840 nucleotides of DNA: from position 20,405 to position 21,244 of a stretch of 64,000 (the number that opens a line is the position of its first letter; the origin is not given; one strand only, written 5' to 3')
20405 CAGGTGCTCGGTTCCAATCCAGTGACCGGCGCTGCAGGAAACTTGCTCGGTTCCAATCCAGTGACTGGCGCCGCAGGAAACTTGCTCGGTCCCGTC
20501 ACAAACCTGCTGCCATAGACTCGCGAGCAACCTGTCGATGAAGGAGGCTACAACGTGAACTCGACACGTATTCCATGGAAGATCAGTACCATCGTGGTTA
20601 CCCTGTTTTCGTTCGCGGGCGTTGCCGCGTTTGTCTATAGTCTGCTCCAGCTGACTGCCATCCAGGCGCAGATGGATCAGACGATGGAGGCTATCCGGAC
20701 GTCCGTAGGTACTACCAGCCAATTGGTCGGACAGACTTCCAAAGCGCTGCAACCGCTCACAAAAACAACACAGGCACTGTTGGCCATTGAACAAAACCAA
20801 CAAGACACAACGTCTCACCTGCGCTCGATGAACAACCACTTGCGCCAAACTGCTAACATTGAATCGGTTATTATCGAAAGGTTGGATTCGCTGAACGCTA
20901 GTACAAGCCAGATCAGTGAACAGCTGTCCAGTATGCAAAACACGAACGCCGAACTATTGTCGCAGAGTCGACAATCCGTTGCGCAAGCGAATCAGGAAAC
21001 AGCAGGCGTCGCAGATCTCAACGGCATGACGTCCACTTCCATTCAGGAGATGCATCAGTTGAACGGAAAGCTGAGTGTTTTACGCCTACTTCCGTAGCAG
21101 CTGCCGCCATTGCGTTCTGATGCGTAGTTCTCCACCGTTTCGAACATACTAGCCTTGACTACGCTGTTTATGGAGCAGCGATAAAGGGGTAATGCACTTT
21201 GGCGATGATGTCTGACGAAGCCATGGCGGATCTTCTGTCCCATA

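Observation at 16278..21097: Acyl-CoA synthetase fused to, and followed by four paralogues of, a membrane-anchored Q/S/T/N/L-rich helical module: candidate undescribed membrane complex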

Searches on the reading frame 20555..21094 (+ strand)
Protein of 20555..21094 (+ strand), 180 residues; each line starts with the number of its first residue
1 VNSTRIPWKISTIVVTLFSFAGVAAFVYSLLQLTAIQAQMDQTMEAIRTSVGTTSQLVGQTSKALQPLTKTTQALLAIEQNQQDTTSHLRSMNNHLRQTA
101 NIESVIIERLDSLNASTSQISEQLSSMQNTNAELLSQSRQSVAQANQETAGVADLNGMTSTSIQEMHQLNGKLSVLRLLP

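Call 3: search_protein_families(library=pfam, proteins=[window:20555-21094:+], max_evalue=1)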
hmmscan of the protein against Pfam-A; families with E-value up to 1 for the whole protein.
window:20555-21094:+ (180 aa): 18 families
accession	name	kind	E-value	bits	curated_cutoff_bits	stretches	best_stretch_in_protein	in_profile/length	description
PF06818.20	Fez1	-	0.022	15.7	34.4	1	53-172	32-144/199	Fez1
PF10234.14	Cluap1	-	0.026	14.4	25.8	1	24-171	88-235/268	Clusterin-associated protein-1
PF15463.11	ECM11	-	0.029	15.4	27.1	1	84-135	81-133/133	Extracellular mutant protein 11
PF01544.23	CorA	-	0.03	14.1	27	1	33-136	134-238/292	CorA-like Mg2+ transporter protein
PF04108.17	ATG17_like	-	0.036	14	43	1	32-152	127-248/355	Autophagy protein ATG17-like domain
PF03915.18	AIP3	-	0.039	13.5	31.6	1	32-148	73-194/406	Actin interacting protein 3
PF05549.16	Allexi_40kDa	-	0.042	13.8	26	1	29-145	50-155/271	Allexivirus 40kDa protein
PF17272.7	DUF5337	-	0.089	13.1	27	1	11-36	40-65/74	Family of unknown function (DUF5337)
PF04136.21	COG3_N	-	0.16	12.3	27.9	0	87-144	4-61/147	Conserved oligomeric Golgi complex subunit 3, N-terminal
PF06103.16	DUF948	-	0.17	12.5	37.2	0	43-103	20-81/89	Bacterial protein of unknown function (DUF948)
PF19353.4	DUF5930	-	0.18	11.3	27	1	23-142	114-234/320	Family of unknown function (DUF5930)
PF09991.14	DUF2232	-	0.32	10.6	27.8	1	11-66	87-141/290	Predicted membrane protein (DUF2232)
PF17675.6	APG6_N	-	0.34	11.8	45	1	79-149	32-108/132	Apg6 coiled-coil region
PF09762.14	CCDC93_CC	-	0.35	10.3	30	1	37-169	73-206/429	CCDC93 coiled-coil domain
PF05377.16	FlaC_arch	-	0.43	11.4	27.8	0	109-134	1-26/55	Flagella accessory protein C (FlaC)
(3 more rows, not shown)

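Call 4: search_protein_families(library=ncbifam, proteins=[window:20555-21094:+], max_evalue=1)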
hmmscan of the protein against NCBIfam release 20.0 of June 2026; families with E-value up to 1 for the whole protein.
window:20555-21094:+ (180 aa): 12 families
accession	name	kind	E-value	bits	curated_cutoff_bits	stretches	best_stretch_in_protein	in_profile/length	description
TIGR02168.1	SMC_prok_B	equivalog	0.002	15.9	567.35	1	30-170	231-371/1181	chromosome segregation protein SMC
NF033885.1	conj_TraP_IncI1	equivalog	0.0044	16.8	135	1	6-163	8-172/217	conjugal transfer protein TraP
TIGR00996.1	Mtu_fam_mce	paralog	0.0049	16.1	140.5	1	5-155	120-270/291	MCE family protein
NF003034.1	PRK03918.1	equivalog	0.013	13.5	700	1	33-134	167-271/878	DNA double-strand break repair ATPase Rad50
TIGR02169.1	SMC_prok_A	equivalog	0.015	13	729.4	1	36-164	222-351/1165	chromosome segregation protein SMC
NF008438.0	PRK11281.1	equivalog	0.024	12.4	991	1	32-150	37-270/1113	mechanosensitive channel MscK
NF001866.0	PRK00625.1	equivalog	0.039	14.1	142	1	50-142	78-167/173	shikimate kinase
TIGR03363.1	VI_chp_8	equivalog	0.045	13.4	160.85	1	83-153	195-268/353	type VI secretion system protein TssA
NF047515.1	SpiroCoCo_C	equivalog_domain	0.059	12.5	125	1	55-166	93-199/313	SpiroCoCo family coiled-coil protein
TIGR00833.1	actII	subfamily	0.25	9.5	874.7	1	58-153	567-658/910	MMPL family RND transporter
NF038218.1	IcmG_DotF_IVB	equivalog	0.73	9.4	200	0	41-136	94-187/266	type IVB secretion system protein IcmG/DotF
NF033542.1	transpos_IS110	equivalog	0.83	8.7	140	1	40-155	116-231/343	IS110 family RNA-guided transposase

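Call 15: find_homologous_proteins(query=window:20555-21094:+, max_evalue=0.1)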
Query window:20555-21094:+ (180 aa): 7 proteins with E <= 0.1 among 188 candidates.
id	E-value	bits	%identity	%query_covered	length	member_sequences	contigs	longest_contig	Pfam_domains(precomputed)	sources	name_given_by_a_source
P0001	2.8e-91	321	92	100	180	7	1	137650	-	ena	-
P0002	5.5e-50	187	59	95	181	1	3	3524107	-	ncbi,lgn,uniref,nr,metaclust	ncbi:hypothetical protein GCM10025857_14060 [Alicyclobacillus contaminans]|uniref:hypothetical prote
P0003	6.9e-48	180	58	100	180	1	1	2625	-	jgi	jgi:hypothetical protein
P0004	2.0e-46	176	55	100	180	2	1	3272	-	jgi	jgi:hypothetical protein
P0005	4.1e-46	175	56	100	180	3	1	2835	-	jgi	jgi:hypothetical protein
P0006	1.3e-44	170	57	100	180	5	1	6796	-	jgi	jgi:hypothetical protein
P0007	7.6e-43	164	53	98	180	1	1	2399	-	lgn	-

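Call 16: find_encoding_contigs(protein=P0002, flank=10000, max_places=3)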
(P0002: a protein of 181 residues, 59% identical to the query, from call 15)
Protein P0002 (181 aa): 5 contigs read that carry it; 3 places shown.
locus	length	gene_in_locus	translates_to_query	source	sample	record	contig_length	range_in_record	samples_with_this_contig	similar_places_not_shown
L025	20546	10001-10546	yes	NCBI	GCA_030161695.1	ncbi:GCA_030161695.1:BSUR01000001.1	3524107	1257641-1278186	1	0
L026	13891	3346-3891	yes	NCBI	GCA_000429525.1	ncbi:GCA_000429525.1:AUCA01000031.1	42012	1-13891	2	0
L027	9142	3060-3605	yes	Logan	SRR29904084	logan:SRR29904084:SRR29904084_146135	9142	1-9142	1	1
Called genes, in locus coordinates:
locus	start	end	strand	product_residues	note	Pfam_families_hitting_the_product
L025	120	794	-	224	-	PF01609:DDE_Tnp_1 (weak)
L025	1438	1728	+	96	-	PF01527:HTH_Tnp_1, PF13384:HTH_23 (weak), PF13518:HTH_28, PF13551:HTH_29 (weak)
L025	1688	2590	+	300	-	PF13276:HTH_21, PF13592:HTH_33 (faint), PF00665:rve, PF13683:rve_3, PF13333:rve_2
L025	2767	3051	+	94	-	-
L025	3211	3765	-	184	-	PF07875:Coat_F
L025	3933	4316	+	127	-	PF10710:DUF2512 (weak)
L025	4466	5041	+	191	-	PF00501:AMP-binding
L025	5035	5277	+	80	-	PF00501:AMP-binding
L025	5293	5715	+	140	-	PF00501:AMP-binding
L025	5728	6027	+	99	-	PF01527:HTH_Tnp_1, PF13384:HTH_23 (weak), PF13518:HTH_28, PF13551:HTH_29 (weak)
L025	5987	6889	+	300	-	PF13276:HTH_21, PF13592:HTH_33 (faint), PF00665:rve, PF13683:rve_3, PF13333:rve_2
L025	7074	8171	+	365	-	PF23562:AMP-binding_C_3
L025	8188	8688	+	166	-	-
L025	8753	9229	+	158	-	-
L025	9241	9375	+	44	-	-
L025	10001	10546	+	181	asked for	-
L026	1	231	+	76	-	?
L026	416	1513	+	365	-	PF23562:AMP-binding_C_3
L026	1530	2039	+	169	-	-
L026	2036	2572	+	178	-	-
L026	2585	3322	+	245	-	-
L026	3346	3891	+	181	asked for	-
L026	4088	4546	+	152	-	PF04238:DUF420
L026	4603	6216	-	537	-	PF01019:G_glu_transpept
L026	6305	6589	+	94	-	-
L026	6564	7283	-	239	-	PF01135:PCMT, PF01596:Methyltransf_3, PF13847:Methyltransf_31 (weak), PF13578:Methyltransf_24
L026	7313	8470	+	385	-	PF00465:Fe-ADH, PF13685:Fe-ADH_2, PF25137:ADH_Fe_C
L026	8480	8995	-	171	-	PF00358:PTS_EIIA_1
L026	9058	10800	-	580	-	PF05524:PEP-utilisers_N, PF00391:PEP-utilizers, PF02896:PEP-utilizers_C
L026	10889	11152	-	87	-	PF00381:PTS-HPr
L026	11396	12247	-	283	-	PF03123:CAT_RBD, PF00874:PRD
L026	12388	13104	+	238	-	PF00072:Response_reg, PF00486:Trans_reg_C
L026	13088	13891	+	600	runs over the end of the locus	PF00672:HAMP, PF00989:PAS, PF08448:PAS_4, PF00512:HisKA, PF02518:HATPase_c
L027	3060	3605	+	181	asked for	-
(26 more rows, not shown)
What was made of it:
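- In A. contaminans the ligase part is split by an IS3-family element while the modules stay intact (call 16).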

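Call 17: find_encoding_contigs(protein=P0006, flank=10000, max_places=3)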
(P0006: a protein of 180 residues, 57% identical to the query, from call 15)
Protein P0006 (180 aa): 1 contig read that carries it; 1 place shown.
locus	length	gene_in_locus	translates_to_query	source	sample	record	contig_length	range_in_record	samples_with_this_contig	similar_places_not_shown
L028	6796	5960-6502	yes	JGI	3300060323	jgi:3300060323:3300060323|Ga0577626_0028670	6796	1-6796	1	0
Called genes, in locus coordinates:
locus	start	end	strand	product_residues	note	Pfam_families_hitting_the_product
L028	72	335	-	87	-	-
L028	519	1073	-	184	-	PF07875:Coat_F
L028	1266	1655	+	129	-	PF10710:DUF2512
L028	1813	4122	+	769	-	PF00501:AMP-binding, PF23562:AMP-binding_C_3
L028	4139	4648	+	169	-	-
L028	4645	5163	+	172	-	-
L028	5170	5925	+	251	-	-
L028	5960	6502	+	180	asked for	-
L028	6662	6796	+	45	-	?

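Call 28: search_solved_structures(query=A2, max_evalue=10)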
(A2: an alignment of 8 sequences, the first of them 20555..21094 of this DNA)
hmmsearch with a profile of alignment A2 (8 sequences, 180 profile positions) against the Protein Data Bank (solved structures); distinct sequences matched with E-value up to 10: 23.
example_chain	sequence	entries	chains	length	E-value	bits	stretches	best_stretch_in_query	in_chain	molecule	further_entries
5zuv_A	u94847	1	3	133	0.00015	24.7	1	37-116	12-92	Spike glycoprotein,Spike glycoprotein,inhibitor EK1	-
5szs_A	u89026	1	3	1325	0.0011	21.8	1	36-138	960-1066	Spike glycoprotein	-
5yl9_A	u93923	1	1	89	0.0015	21.4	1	37-112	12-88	Spike glycoprotein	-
7kip_A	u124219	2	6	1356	0.0016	21.4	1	36-138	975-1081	Spike glycoprotein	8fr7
8x7z_A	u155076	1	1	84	0.046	16.6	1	39-113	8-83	HR1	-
6u7h_A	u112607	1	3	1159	0.076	15.9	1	36-136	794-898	spike glycoprotein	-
8wde_A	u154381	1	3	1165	0.08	15.8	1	36-136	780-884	Spike glycoprotein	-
6qjy_A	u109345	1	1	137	0.087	15.7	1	100-167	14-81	Major ampullate spidroin 1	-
7cyc_A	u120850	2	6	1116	0.1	15.5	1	36-136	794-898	Spike glycoprotein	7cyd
2lpj_A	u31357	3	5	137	0.1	15.4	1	103-167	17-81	Major ampullate spidroin 1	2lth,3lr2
2lpi_A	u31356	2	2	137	0.12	15.3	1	103-167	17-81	Major ampullate spidroin 1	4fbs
9ofo_A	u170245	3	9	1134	0.13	15.1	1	36-136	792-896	Surface glycoprotein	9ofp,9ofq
1n0r_A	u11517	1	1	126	0.14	15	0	76-98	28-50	4 ankyrin repeats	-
9glq_C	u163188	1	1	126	0.2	14.5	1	78-98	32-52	Darpins 1800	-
2ieq_A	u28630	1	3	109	0.58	13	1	44-115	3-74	Spike glycoprotein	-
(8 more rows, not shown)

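Call 30: predict_structure(alignment_id=A2)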
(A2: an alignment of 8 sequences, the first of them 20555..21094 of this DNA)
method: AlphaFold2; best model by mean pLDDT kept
length: 180 residues; sequences in the alignment: 8
mean_pLDDT: 81.5   pTM: 0.33
mean pLDDT of the five models: 81.5, 78.7, 77.8, 66.7, 47.5
residues with pLDDT >= 90: 83; 70-90: 67; 50-70: 24; < 50: 6
segments of 3 or more residues with pLDDT < 50: 1-5
pLDDT, mean of each block of 10 residues (from residue 1): 46 58 70 72 78 79 78 86 92 93 94 94 94 95 93 91 88 70
secondary structure, 60 per line:
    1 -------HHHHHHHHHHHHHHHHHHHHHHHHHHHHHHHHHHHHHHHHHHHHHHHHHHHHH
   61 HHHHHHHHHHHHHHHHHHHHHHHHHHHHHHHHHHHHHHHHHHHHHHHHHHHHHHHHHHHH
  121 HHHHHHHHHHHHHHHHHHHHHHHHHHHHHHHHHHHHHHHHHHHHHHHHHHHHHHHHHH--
elements in order: H8-178

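Call 31: search_protein_representatives(alignment_id=A2)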
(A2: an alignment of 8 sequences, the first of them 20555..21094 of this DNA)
Query: 8 sequences, 180 profile positions. Proteins with E-value up to 0.001 (for the whole library): 48; up to 1e-10: 44; up to 1e-30: 19. The best 48 are listed.
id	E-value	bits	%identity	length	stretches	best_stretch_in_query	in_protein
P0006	4.2e-89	313.2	-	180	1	1-180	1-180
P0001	3.7e-88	310.2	-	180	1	1-180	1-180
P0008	4.1e-48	179.7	-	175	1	17-180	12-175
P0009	3.9e-46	173.3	-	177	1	19-180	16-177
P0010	7.4e-46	172.4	-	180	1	4-180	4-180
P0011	2.3e-45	170.8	-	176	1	19-180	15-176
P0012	7.0e-43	162.7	-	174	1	18-180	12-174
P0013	4.3e-42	160.1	-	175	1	14-180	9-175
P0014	6.3e-42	159.5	-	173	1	12-180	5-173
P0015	2.1e-41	157.9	-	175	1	13-180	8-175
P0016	1.8e-39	151.6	-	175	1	14-180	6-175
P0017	2.0e-39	151.4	-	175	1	8-180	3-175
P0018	9.7e-39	149.2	-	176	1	11-180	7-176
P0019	1.7e-37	145.1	-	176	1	13-180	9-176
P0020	2.7e-36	141.2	-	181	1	6-180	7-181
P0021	1.0e-35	139.4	-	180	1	12-180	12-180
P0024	2.9e-32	128.1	-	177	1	10-180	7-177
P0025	2.3e-24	102.4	-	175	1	15-180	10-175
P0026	9.9e-20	87.2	-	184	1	12-180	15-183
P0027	8.8e-19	84.1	-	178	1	20-177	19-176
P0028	1.6e-18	83.3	-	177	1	18-177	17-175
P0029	1.9e-18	83.1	-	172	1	37-180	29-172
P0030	2.0e-18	83.0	-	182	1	13-177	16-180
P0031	4.6e-18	81.8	-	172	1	23-180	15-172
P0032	1.2e-17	80.5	-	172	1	36-176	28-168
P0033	1.8e-17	79.9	-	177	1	12-177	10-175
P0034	9.8e-17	77.5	-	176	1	10-180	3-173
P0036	1.3e-16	77.1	-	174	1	12-174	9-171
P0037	2.9e-16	75.9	-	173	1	16-177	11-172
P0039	4.6e-15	72.0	-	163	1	25-177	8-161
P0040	9.9e-15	70.9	-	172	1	17-177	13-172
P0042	3.9e-14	69.0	-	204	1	9-180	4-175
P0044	2.3e-13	66.5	-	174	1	29-180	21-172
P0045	5.4e-13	65.3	-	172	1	12-180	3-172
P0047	3.7e-12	62.6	-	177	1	26-176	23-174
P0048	7.4e-12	61.6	-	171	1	14-177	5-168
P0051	1.3e-09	54.3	-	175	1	18-180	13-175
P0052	1.4e-06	44.4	-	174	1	37-177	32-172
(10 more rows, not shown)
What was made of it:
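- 20555..21097 (+): Module 5 (180 aa): TM helix, about 149-aa coiled coil with a near-invariant ALxPL motif, ending in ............. The family has 48 representatives among 1.84e9 proteins; 46 are 163-204 aa and match over nearly their full length, and two are shorter fragments (call 31).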

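Call 34: find_homologous_proteins(query=A3, max_evalue=0.001)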
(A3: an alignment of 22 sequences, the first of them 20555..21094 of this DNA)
Query A3 (22 sequences) (180 aa, profile of the alignment): 6 proteins with E <= 0.001 among 8000 candidates.
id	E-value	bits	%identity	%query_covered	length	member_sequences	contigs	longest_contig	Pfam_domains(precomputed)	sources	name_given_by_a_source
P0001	1.2e-54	203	92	100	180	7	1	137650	-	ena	-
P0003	3.4e-53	198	58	100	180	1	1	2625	-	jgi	jgi:hypothetical protein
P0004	6.6e-53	197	55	100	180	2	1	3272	-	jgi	jgi:hypothetical protein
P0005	8.6e-53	197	56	100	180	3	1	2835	-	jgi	jgi:hypothetical protein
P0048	2.2e-50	189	20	79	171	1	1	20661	-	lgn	-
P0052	3.6e-45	172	22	79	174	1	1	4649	-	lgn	-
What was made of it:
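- Tried and rejected: The profile re-search returned only 6 proteins (call 34).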

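Call 35: find_encoding_contigs(protein=P0048, flank=10000, max_places=3)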
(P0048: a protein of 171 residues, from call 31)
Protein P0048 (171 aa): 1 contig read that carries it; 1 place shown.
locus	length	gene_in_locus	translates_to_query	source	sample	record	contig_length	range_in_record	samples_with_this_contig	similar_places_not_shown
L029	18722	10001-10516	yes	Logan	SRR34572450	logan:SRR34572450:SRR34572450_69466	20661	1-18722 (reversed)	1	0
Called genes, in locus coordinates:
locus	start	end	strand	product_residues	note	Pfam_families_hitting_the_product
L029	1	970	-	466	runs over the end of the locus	PF01425:Amidase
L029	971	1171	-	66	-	-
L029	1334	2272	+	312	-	PF00294:PfkB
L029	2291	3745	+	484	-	PF00171:Aldedh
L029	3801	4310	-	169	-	-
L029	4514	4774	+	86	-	-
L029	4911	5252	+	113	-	-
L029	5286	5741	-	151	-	-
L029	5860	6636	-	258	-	PF00072:Response_reg (weak), PF08769:Spo0A_C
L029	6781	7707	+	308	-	PF02016:Peptidase_S66, PF17676:Peptidase_S66C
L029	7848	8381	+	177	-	-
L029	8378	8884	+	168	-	-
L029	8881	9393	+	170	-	-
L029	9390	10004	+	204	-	-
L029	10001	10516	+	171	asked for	-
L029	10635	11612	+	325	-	PF01408:GFO_IDH_MocA, PF03807:F420_oxidored (weak), PF02894:GFO_IDH_MocA_C, PF22725:GFO_IDH_MocA_C3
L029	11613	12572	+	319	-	PF01408:GFO_IDH_MocA, PF02894:GFO_IDH_MocA_C, PF22725:GFO_IDH_MocA_C3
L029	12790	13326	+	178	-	-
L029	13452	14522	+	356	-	PF00483:NTP_transferase, PF12804:NTP_transf_3, PF00132:Hexapep (faint)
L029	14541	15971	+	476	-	PF27663:Spore_coat_YutH (weak)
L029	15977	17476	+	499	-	PF13439:Glyco_transf_4, PF20706:GT4-conflict, PF00534:Glycos_transf_1, PF13692:Glyco_trans_1_4, PF13524:Glyco_trans_1_2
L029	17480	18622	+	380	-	PF13439:Glyco_transf_4, PF13579:Glyco_trans_4_4, PF20706:GT4-conflict, PF00534:Glycos_transf_1, PF13692:Glyco_trans_1_4, PF13524:Glyco_trans_1_2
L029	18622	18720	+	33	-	?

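Call 36: find_encoding_contigs(protein=P0052, flank=10000, max_places=3)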
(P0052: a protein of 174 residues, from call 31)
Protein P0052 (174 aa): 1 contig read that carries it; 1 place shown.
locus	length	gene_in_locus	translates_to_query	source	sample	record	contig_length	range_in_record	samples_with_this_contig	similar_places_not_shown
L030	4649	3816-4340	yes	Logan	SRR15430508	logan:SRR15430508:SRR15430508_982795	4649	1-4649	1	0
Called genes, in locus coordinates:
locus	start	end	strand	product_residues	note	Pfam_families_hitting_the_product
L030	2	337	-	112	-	?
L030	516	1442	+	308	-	PF02016:Peptidase_S66, PF17676:Peptidase_S66C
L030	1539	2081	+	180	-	-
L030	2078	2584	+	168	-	-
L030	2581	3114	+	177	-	-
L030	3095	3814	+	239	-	-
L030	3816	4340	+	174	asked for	-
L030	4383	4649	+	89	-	?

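Call 43: find_related_loci(query=A5, collection=metagenome_contigs, flank=8000)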
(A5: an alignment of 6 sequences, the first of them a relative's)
Query A5 (174 aa) in metagenome_contigs; peptide patterns used: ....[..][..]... (x = any residue, [..] = any of these).
8 stretches matched a pattern; 2 encode a relative of the query (tblastn E <= 1e-3); 2 distinct loci.
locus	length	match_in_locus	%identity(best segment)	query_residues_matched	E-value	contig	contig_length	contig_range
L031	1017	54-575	100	1-174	1e-124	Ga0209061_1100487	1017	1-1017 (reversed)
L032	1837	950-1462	51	4-174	3e-48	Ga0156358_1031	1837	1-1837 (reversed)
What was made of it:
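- Tried and rejected: The single metagenome scan gave only two short contigs (call 43).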

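Call 44: list_cluster_members(proteins=[P0008, P0010, P0012, P0014, P0020, P0021, P0025, P0026, P0029, P0034])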
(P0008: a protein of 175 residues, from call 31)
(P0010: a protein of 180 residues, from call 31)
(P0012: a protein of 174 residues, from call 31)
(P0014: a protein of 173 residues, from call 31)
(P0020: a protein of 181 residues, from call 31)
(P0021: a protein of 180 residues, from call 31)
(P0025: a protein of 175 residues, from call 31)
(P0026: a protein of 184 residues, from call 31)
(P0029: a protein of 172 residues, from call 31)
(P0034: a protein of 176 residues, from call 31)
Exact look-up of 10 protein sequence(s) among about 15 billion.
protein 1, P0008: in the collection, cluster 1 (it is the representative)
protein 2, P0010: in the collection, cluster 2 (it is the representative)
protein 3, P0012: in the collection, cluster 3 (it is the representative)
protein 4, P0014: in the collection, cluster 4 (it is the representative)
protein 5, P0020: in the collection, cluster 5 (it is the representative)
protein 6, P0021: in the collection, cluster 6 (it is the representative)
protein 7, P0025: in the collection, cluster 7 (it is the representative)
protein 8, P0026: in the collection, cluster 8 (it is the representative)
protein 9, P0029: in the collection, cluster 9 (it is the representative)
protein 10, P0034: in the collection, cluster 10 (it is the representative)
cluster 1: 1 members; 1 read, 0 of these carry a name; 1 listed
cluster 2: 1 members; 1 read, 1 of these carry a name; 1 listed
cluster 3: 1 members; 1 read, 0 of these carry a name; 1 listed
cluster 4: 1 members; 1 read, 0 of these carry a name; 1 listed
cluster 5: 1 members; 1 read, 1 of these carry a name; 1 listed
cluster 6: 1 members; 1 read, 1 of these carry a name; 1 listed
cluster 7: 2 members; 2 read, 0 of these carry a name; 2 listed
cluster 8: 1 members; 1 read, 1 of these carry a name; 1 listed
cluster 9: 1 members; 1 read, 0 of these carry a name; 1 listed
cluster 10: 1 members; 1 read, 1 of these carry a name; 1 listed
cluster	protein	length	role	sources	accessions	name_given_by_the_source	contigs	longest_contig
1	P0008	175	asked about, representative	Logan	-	-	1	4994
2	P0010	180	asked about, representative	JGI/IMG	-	hypothetical protein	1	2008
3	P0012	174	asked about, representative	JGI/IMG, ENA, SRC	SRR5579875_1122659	-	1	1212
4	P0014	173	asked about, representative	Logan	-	-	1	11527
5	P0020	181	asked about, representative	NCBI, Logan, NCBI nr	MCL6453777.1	MAG: hypothetical protein K6T78_09240 [Alicyclobacillus sp.] | hypothetical protein [Alicyclobacillus sp.]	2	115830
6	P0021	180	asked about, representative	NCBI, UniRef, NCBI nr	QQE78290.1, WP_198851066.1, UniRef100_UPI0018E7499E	hypothetical protein [Alicyclobacillus sp. SO9] | hypothetical protein n=1 Tax=Alicyclobacillus sp. SO9 TaxID=2665646 RepID=UPI0018E7499E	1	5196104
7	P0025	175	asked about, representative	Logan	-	-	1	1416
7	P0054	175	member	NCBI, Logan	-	-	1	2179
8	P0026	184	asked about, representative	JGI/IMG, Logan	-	hypothetical protein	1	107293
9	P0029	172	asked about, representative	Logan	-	-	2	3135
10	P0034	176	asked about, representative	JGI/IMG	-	hypothetical protein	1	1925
